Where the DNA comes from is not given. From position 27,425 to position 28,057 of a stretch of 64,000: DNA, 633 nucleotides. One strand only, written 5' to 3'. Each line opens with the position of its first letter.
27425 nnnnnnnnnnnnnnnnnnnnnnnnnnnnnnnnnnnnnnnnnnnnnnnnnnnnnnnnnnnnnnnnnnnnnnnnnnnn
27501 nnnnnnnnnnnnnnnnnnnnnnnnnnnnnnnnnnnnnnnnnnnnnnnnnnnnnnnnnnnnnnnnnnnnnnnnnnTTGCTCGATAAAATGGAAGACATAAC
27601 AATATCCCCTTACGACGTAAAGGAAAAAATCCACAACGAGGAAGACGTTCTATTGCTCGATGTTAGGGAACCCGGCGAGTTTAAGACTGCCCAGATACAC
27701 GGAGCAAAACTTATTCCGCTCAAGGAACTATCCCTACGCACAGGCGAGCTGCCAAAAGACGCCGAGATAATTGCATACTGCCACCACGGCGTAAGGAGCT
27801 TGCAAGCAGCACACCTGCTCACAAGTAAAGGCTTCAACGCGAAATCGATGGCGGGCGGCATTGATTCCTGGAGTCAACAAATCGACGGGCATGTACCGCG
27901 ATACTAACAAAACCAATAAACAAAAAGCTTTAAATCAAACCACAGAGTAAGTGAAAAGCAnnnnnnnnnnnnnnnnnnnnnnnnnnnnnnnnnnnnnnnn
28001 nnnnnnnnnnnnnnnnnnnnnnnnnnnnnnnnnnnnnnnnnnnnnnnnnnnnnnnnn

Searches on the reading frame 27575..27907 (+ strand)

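Call 22: search_protein_families(library=pfam, proteins=[window:27575-27907:+], max_evalue=0.01)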
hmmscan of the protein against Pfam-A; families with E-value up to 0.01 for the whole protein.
window:27575-27907:+ (110 aa): 1 family
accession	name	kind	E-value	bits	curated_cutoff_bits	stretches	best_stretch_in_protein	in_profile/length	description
PF00581.25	Rhodanese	-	1.8e-17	64.1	22.2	1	12-101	2-101/102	Rhodanese-like domain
